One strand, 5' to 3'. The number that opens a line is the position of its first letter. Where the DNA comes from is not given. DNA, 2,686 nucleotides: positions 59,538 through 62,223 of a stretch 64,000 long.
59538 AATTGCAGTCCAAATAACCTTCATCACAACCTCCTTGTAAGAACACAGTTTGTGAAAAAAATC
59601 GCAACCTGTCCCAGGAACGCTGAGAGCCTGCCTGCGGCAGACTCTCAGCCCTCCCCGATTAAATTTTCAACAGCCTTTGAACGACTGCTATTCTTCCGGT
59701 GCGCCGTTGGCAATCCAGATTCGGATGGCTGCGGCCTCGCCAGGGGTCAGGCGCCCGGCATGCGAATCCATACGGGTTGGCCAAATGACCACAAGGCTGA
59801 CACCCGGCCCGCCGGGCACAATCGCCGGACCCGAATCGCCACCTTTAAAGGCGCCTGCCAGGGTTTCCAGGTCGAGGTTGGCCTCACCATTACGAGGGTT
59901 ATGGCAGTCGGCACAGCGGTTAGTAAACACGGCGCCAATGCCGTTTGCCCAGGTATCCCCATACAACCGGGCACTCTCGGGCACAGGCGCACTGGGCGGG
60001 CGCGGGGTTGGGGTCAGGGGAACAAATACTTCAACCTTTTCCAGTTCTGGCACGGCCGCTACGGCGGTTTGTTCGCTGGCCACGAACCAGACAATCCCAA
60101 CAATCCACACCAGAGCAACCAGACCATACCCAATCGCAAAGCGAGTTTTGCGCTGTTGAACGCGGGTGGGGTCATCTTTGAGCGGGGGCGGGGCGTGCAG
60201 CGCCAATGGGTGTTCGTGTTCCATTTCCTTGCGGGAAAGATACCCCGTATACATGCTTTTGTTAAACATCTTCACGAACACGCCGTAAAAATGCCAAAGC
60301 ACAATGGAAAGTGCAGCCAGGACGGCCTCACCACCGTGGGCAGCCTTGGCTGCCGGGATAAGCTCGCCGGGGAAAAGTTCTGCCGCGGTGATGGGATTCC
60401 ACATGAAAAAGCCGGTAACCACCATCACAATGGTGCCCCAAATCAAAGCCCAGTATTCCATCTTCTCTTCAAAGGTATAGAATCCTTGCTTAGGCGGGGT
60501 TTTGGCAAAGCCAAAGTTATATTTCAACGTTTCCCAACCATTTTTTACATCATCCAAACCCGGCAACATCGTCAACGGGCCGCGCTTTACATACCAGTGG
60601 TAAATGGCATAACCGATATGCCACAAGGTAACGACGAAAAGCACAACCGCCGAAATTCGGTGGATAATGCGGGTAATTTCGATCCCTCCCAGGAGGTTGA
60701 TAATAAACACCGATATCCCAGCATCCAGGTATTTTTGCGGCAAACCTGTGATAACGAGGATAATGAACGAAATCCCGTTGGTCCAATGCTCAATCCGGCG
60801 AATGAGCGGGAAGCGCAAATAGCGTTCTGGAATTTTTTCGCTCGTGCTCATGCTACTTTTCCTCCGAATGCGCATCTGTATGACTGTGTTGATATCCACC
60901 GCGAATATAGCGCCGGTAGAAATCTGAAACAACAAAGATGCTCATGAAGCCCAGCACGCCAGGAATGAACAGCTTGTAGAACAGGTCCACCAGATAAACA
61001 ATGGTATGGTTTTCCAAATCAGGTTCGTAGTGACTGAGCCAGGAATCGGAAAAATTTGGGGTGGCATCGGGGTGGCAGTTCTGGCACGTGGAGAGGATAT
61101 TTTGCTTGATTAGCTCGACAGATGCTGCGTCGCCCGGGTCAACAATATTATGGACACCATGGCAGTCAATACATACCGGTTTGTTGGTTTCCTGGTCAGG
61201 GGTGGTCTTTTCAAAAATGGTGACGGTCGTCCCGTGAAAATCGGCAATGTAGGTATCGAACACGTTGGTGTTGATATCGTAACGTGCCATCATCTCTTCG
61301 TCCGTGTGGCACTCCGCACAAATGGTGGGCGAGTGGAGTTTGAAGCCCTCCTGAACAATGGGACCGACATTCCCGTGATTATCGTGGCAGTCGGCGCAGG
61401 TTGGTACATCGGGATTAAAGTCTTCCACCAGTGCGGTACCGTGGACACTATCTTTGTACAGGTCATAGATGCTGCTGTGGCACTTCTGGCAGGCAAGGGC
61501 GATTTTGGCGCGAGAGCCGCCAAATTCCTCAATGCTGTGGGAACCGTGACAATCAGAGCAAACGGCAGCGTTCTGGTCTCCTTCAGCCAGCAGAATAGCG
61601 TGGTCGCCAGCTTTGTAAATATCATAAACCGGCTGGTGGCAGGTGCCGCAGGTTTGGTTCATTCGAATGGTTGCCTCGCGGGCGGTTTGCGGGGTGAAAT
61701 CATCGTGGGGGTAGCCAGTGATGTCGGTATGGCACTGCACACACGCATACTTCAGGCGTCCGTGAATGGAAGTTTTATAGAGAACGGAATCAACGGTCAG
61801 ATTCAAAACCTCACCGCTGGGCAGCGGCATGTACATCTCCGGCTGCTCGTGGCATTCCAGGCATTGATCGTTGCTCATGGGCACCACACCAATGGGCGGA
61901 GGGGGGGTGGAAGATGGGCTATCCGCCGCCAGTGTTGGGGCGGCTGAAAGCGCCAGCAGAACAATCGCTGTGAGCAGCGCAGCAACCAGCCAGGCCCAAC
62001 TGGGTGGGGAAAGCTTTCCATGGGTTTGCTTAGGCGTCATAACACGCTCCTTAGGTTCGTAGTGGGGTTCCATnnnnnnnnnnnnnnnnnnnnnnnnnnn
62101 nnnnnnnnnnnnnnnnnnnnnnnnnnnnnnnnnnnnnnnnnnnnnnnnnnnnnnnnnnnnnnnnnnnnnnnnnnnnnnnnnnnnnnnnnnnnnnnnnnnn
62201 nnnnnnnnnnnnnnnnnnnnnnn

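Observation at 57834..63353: Minus-strand four-gene cytochrome operon with a repeated C-terminal PSCyt-like monohaem module fused to two different membrane anchors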

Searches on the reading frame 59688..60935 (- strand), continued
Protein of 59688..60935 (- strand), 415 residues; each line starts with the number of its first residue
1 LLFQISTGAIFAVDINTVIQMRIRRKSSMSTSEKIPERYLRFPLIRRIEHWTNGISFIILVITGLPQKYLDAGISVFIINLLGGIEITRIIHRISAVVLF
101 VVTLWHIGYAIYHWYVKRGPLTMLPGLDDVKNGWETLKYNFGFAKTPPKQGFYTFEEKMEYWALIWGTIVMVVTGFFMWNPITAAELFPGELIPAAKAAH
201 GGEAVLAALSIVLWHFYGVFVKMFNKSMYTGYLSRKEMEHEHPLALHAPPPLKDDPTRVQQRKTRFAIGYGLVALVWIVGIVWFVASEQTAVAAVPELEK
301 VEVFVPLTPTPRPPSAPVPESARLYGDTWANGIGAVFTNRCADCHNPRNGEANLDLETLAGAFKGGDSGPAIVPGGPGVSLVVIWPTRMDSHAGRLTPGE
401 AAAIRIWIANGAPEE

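Call 59: predict_structure(alignment_id=A3)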
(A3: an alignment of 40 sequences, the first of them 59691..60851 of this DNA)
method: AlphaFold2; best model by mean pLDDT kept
length: 387 residues; sequences in the alignment: 40
mean_pLDDT: 87.7   pTM: 0.65
mean pLDDT of the five models: 87.7, 85.5, 85.2, 84.7, 84.5
residues with pLDDT >= 90: 240; 70-90: 109; 50-70: 36; < 50: 2
segments of 3 or more residues with pLDDT < 50: none
pLDDT, mean of each block of 10 residues (from residue 1): 76 93 91 93 95 94 92 92 94 91 95 96 92 85 74 75 80 86 82 78 93 93 92 98 96 84 58 52 67 91 97 93 91 94 94 93 91 95 95
secondary structure, 60 per line:
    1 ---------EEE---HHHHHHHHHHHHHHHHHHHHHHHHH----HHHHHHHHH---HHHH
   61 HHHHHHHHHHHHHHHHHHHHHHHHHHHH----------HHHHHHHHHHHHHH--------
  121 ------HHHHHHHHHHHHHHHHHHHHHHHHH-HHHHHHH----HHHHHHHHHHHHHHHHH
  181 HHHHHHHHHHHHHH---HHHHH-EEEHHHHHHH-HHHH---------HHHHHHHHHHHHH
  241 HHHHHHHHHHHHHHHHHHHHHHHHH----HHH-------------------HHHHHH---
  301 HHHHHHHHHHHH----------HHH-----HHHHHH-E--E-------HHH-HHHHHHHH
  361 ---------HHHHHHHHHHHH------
elements in order: E10-12 H16-40 H45-53 H57-88 H99-112 H127-151 H153-159 H164-194 H198-202 E204-206 H207-213 H215-218 H228-265 H292-297 H301-312 H331-336 H353-360 H370-381

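Call 63: fold_search(model_id=the predicted structure, library=pdb)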
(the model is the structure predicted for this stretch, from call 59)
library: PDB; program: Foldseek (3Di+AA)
matches with E <= 10: 55; with E <= 0.001: 1
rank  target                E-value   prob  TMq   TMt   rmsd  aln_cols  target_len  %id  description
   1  1kqf_C                1.2e-06  1.00  0.46  0.78   3.0       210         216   21  FORMATE DEHYDROGENASE N FROM E. COLI (released 2002-03-15)
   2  5mab_A                5.2e-01  0.85  0.14  0.20  15.2       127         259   25  FoxE P3121 crystal structure of Rhodopseudomonas ferrooxidans SW2 putative iron oxidase (released 2017-12-20)
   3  5mab_C                1.0e+00  0.89  0.14  0.21  11.8       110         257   24  FoxE P3121 crystal structure of Rhodopseudomonas ferrooxidans SW2 putative iron oxidase (released 2017-12-20)
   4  8qq7                  1.0e+00  0.35  0.15  0.15  15.3       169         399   14  Structure of SpNOX: a Bacterial NADPH oxidase (released 2024-05-08)
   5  9g9t_A                1.8e+00  0.28  0.23  0.24  16.2       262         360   16  Cryo-EM structure of the Toxoplasma gondii respiratory chain complex III inhibited by ELQ-300 (released 2025-06-18)
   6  8asi_B                2.0e+00  0.11  0.23  0.21  26.0       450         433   14  Four subunit cytochrome b-c1 complex from Rhodobacter sphaeroides in native nanodiscs - consensus refinement in the b- (released 2023-03-15)
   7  5oc0                  2.1e+00  0.47  0.26  0.50   7.1       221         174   11  Structure of E. coli superoxide oxidase (released 2018-06-20)
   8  6p6i_A                2.2e+00  0.04  0.11  0.09  26.9       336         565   15  Structure of YbtPQ importer (released 2020-03-04)
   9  9och_A                2.3e+00  0.06  0.13  0.09  25.2       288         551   10  Transporter associated with antigen processing (TAP) bound to the viral protein hUS6 in the outward-facing open state (released 2025-09-10)
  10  6yam_v                2.6e+00  0.06  0.12  0.09  21.2       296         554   12  Mammalian 48S late-stage translation initiation complex (LS48S+eIF3 IC) with beta-globin mRNA (released 2020-04-08)
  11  8ucd_C                2.7e+00  0.47  0.27  0.40   9.0       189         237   10  Cryo-EM structure of human STEAP1 in complex with AMG 509 Fab (released 2023-11-22)
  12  7tgh_3C               2.7e+00  0.28  0.24  0.22  12.1       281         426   12  Cryo-EM structure of respiratory super-complex CI+III2 from Tetrahymena thermophila (released 2022-04-06)
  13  9ivk_A                4.0e+00  0.08  0.16  0.20  29.8       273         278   15  cryo-EM structure of a tmFAP (released 2024-11-20)
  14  7ui3_B                4.3e+00  0.05  0.14  0.17  24.9       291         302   12  Apo-form of Human Tryptophan 2,3-Dioxygenase Induced by NADH Binding (released 2024-02-21)
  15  8xqn_R                4.5e+00  0.06  0.14  0.18  20.4       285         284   13  Structure of human class T GPCR TAS2R14-DNGi complex with Aristolochic acid A. (released 2024-07-10)
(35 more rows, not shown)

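Call 81: list_cluster_members(proteins=[P0001, P0121])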
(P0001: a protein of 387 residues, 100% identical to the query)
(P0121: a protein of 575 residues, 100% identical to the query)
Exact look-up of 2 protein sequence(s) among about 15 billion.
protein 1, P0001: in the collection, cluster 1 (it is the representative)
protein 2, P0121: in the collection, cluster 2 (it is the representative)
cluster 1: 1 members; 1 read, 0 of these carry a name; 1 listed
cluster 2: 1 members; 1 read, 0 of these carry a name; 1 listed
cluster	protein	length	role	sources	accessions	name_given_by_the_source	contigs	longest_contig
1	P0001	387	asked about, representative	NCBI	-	-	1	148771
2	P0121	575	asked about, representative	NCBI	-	-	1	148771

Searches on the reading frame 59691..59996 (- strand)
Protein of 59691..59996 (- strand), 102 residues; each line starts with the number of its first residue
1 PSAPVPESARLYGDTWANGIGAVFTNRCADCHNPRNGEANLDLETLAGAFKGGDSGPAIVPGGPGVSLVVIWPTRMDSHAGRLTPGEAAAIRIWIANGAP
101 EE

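Call 73: search_protein_families(library=ncbifam, proteins=[window:59691-59996:-], max_evalue=0.01)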
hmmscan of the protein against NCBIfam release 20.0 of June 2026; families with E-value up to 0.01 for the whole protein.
window:59691-59996:- (102 aa): 0 families

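Call 75: search_protein_representatives(alignment_id=A4)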
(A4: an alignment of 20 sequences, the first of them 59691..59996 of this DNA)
Query: 20 sequences, 95 profile positions. Proteins with E-value up to 0.001 (for the whole library): 33340; up to 1e-10: 7974; up to 1e-30: 157. The best 150 are listed.
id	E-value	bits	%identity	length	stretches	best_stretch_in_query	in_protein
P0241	3.9e-130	440.3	-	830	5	4-95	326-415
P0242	6.2e-88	305.0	-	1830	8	9-94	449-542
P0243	7.8e-86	298.3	-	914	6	3-94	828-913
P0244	3.4e-85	296.2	-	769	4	7-95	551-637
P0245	3.9e-85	296.0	-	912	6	3-94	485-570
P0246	5.5e-82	285.9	-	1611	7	9-93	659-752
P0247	2.5e-80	280.6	-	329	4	4-94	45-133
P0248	1.1e-79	278.5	-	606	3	8-94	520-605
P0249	1.4e-77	271.8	-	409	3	5-95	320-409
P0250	7.7e-72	253.4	-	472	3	6-94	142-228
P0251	1.4e-71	252.6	-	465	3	4-94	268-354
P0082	2.2e-70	248.8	-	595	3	5-94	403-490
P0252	9.0e-66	234.0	-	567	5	9-93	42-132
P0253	1.5e-65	233.2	-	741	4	7-94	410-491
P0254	3.6e-63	225.6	-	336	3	9-94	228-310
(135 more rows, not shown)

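Call 80: search_protein_families(library=pfam, alignment_id=A5, max_evalue=0.0001)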
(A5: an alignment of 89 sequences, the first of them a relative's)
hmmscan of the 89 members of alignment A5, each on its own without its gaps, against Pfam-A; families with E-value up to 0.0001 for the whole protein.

A. member 1, P0241 (830 aa): 13 families
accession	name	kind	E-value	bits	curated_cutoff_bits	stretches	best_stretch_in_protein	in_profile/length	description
PF07635.16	PSCyt1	-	3.3e-48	162.5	22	5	756-797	1-43/59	Planctomycete cytochrome C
PF00034.26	Cytochrom_C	-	6.5e-31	107.9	21.3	1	749-824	5-87/90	Cytochrome c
PF13442.11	Cytochrome_CBB3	-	2.5e-21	76.2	27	1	744-823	2-68/68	Cytochrome C oxidase, cbb3-type, subunit III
PF01292.26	Ni_hydr_CYTB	-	4.5e-10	40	30.1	1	123-214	80-172/179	Prokaryotic cytochrome b561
PF09698.15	GSu_C4xC__C2xCH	-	7.1e-08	33.5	21.7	0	732-760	14-36/36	Geobacter CxxxxCH...CXXCH motif (GSu_C4xC__C2xCH)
PF22297.1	PccH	-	7.8e-08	32.9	24.4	0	642-669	4-31/133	PccH Cytochrome c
PF14495.11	Cytochrom_C550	-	1.5e-07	31.7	27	0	533-557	21-45/136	Cytochrome c-550 domain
PF14376.11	Haem_bd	-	6.7e-07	29.8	27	0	739-764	25-50/133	Haem-binding domain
PF19757.4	DUF6244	-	3.4e-06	27.9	31.6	0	670-710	39-79/87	Family of unknown function (DUF6244)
PF13565.12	HTH_32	-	7.5e-06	26.8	33.7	0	697-719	21-43/73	Homeodomain-like domain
PF09098.15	Dehyd-heme_bind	-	1.6e-05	25.1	25.2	0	645-665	4-24/167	Quinohemoprotein amine dehydrogenase A, alpha subunit, haem binding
PF22113.1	Mtrc-MtrF_II-IV_dom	-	3.8e-05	23.7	30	0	340-350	120-130/176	Outer membrane cytochrome MtrC/MtrF-like, domains II/IV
PF18251.7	Defensin_5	-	7.1e-05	23.3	25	0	649-660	18-29/39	Fungal defensin Copsin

B. families by the number of members that match (of 89 scanned): 28 families (the first 25 are shown)
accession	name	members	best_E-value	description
PF07635.16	PSCyt1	89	8.6e-77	Planctomycete cytochrome C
PF13442.11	Cytochrome_CBB3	77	1.9e-31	Cytochrome C oxidase, cbb3-type, subunit III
PF00034.26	Cytochrom_C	67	6.5e-31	Cytochrome c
PF22297.1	PccH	48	2.1e-21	PccH Cytochrome c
PF14376.11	Haem_bd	15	1.3e-10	Haem-binding domain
PF01292.26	Ni_hydr_CYTB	11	2.7e-17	Prokaryotic cytochrome b561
PF09698.15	GSu_C4xC__C2xCH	9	2.1e-08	Geobacter CxxxxCH...CXXCH motif (GSu_C4xC__C2xCH)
PF11845.13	Tll0287-like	8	3.3e-14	Tll0287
PF14522.11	Cytochrome_C7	8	2.2e-09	Cytochrome c7 and related cytochrome c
PF09990.14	DUF2231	6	1.9e-10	Predicted membrane protein (DUF2231)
PF09699.15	Paired_CXXCH_1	6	9.6e-07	Doubled CXXCH motif (Paired_CXXCH_1)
PF06934.16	CTI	5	1.3e-06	Fatty acid cis/trans isomerase (CTI)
PF22113.1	Mtrc-MtrF_II-IV_dom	4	4.6e-08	Outer membrane cytochrome MtrC/MtrF-like, domains II/IV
PF07627.16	PSCyt3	4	1.3e-07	Protein of unknown function (DUF1588)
PF07583.16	PSCyt2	3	1.1e-78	Protein of unknown function (DUF1549)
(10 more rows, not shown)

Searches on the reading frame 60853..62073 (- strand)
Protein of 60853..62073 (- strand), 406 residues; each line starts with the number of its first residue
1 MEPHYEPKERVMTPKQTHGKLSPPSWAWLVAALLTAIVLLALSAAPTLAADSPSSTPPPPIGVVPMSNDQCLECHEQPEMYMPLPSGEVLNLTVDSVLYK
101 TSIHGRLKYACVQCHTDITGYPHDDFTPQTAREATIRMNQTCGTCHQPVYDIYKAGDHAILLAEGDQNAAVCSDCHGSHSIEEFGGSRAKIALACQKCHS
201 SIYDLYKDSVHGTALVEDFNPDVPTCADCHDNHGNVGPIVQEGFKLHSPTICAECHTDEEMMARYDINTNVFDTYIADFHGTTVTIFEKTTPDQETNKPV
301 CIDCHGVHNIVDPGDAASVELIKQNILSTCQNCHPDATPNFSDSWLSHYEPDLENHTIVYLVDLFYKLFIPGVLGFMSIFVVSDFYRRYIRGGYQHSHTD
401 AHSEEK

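Call 3: search_protein_families(library=pfam, proteins=[window:60853-62073:-], max_evalue=0.01)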
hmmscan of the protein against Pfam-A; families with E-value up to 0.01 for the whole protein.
window:60853-62073:- (406 aa): 8 families
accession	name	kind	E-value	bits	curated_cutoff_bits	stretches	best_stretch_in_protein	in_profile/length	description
PF14522.11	Cytochrome_C7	-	5.1e-15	55.5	24.8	3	100-176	4-66/67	Cytochrome c7 and related cytochrome c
PF09699.15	Paired_CXXCH_1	-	2e-14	53.4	20.6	2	225-259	8-39/41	Doubled CXXCH motif (Paired_CXXCH_1)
PF14537.11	Cytochrom_c3_2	-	1e-11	45.6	25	2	168-257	5-79/79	Cytochrome c3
PF22678.1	Cytochrom_c_NrfB-like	-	0.00013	22.8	27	0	111-182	1-71/89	Cytochrome c-type protein NrfB-like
PF03264.19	Cytochrom_NNT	-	0.00029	21.1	24.1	0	192-232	125-166/174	NapC/NirT cytochrome c family, N-terminal region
PF13435.11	Cytochrome_C554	-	0.0023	19.3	20.8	0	141-164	1-24/84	Cytochrome c554 and c-prime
PF02335.20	Cytochrom_C552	-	0.0023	17.4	24.1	1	98-147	234-283/438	Cytochrome c552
PF02085.21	Cytochrom_CIII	-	0.0047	17.7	22.9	0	169-256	30-101/101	Class III cytochrome C family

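Call 4: search_protein_families(library=ncbifam, proteins=[window:60853-62073:-], max_evalue=0.01)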
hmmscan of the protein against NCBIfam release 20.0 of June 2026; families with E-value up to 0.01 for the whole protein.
window:60853-62073:- (406 aa): 7 families
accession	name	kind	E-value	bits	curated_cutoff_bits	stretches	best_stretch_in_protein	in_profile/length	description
TIGR03508.1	decahem_SO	subfamily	2.8e-12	46.7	192.2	1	68-334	2-248/258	DmsE family decaheme c-type cytochrome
NF041028.1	decahem_GSU2203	exception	4.4e-10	39.3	325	1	109-200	37-133/317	GSU2203 family decaheme c-type cytochrome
NF008659.0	PRK11659.1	equivalog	9.6e-07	28.7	184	0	39-200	18-168/188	cytochrome c nitrite reductase pentaheme subunit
TIGR03507.1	decahem_SO1788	subfamily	0.00013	20.6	209.3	1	194-291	245-337/672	OmcA/MtrC family decaheme c-type cytochrome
TIGR04257.1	nanowire_3heme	domain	0.00015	21.9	40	1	94-147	10-59/75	c(7)-type cytochrome triheme domain-containing protein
TIGR01905.1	paired_CXXCH_1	subfamily_domain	0.00016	21.5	25.2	1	225-259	8-39/41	doubled CXXCH domain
TIGR03153.1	cytochr_NrfH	equivalog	0.0021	18.1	134.2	0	133-180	22-63/138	cytochrome c nitrite reductase small subunit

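Call 54: search_solved_structures(query=window:60853-62073:-, max_evalue=0.1)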
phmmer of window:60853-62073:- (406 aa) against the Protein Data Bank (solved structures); distinct sequences matched with E-value up to 0.1: 6.
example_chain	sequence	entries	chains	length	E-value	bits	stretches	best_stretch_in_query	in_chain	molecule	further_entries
28pb_A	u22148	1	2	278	9.2e-06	28.1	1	69-234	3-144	Cytochrome c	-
3ubr_A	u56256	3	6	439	0.00072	21.8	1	99-149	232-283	Cytochrome c-552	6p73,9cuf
1fs7_A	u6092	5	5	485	0.042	16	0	95-148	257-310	CYTOCHROME C NITRITE REDUCTASE | Cytochrome c-552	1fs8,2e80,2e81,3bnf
1fs9_A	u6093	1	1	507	0.046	15.9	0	95-148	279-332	CYTOCHROME C NITRITE REDUCTASE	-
2ozy_A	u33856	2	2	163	0.06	15.5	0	250-323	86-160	Cytochrome c-type protein nrfB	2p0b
3bng_A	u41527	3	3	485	0.095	14.8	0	95-148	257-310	Cytochrome c-552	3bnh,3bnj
